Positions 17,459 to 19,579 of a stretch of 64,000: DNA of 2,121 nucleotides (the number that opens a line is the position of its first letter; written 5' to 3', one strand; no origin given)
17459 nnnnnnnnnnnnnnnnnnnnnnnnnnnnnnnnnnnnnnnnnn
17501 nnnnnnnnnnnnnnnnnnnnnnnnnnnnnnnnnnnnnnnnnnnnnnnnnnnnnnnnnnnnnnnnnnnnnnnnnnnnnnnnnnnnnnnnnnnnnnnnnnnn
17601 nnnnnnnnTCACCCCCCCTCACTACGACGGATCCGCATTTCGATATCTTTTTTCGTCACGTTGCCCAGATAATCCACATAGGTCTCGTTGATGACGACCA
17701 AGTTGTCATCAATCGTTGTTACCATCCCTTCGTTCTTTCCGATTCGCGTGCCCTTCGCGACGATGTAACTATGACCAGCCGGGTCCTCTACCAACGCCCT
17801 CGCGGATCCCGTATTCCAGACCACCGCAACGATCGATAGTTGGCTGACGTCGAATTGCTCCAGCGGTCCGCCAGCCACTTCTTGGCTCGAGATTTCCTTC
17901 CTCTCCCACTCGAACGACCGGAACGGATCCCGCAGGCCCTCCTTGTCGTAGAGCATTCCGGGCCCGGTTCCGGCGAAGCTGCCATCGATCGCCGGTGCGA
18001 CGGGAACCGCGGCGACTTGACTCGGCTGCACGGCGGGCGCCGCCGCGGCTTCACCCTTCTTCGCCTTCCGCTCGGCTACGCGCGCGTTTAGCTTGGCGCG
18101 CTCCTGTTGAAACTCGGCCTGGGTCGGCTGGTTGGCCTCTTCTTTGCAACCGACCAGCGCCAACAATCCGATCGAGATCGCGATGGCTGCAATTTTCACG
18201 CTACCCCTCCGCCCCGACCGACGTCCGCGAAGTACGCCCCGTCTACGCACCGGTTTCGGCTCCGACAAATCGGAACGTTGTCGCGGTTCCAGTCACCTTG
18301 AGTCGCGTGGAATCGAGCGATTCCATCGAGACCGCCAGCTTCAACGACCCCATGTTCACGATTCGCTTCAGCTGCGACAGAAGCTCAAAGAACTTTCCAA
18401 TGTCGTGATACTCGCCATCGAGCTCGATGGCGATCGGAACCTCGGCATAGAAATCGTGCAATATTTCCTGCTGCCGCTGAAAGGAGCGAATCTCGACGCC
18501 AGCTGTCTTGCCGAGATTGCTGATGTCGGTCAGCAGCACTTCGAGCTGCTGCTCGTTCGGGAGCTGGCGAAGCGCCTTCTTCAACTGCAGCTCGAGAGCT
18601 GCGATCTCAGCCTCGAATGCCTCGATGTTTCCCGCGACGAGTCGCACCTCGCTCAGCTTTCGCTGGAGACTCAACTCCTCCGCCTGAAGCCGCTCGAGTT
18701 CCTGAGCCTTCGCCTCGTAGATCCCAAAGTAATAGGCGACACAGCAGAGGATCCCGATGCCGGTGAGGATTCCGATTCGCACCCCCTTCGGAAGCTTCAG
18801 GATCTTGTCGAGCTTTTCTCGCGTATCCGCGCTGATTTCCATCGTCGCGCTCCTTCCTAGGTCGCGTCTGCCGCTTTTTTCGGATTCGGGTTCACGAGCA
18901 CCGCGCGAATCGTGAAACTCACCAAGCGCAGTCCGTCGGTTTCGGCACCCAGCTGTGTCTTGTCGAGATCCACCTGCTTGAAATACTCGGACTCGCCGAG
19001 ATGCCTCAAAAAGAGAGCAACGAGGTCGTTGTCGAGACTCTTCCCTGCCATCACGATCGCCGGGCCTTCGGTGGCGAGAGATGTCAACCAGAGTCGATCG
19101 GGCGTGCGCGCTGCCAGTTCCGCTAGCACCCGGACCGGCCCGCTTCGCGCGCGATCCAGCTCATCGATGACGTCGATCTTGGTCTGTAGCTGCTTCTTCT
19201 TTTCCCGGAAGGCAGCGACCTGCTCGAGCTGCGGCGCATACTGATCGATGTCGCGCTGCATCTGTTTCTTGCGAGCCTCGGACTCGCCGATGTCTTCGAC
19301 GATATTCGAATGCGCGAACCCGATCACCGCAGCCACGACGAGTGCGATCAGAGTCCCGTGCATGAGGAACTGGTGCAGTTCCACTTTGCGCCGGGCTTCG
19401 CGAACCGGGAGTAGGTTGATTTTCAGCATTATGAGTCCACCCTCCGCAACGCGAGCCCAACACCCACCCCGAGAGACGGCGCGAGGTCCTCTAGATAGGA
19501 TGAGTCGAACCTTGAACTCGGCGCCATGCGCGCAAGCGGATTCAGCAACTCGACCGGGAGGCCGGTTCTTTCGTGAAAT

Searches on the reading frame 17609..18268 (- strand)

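Call 31: search_protein_families(library=pfam, proteins=[window:17609-18268:-], max_evalue=0.0001)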
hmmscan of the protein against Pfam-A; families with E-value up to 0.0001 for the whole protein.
window:17609-18268:- (219 aa): 1 family
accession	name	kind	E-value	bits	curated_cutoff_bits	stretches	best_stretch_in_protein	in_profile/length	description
PF04351.19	PilP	-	2.3e-13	50.8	25.6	1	106-211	30-144/146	Pilus assembly protein, PilP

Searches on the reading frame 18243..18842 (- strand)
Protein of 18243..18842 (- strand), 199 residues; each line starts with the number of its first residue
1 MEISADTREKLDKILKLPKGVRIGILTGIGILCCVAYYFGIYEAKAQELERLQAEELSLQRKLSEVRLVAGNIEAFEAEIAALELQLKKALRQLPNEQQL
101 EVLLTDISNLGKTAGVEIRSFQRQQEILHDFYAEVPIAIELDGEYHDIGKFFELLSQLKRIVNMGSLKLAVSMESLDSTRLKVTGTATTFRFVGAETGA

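Call 31: search_protein_families(library=pfam, proteins=[window:18243-18842:-], max_evalue=0.0001)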
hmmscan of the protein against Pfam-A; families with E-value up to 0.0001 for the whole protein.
window:18243-18842:- (199 aa): 1 family
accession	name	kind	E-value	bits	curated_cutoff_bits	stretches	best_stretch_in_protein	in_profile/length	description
PF04350.18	PilO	-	5.2e-39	134.1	22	1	49-193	1-144/145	Pilus assembly protein, PilO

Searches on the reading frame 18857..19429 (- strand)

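Call 31: search_protein_families(library=pfam, proteins=[window:18857-19429:-], max_evalue=0.0001)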
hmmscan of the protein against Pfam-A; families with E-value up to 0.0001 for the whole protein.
window:18857-19429:- (190 aa): 1 family
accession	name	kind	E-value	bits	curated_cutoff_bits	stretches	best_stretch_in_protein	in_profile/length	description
PF05137.18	PilN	-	5.9e-17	61.9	22.8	1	100-177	1-77/78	Fimbrial assembly protein (PilN)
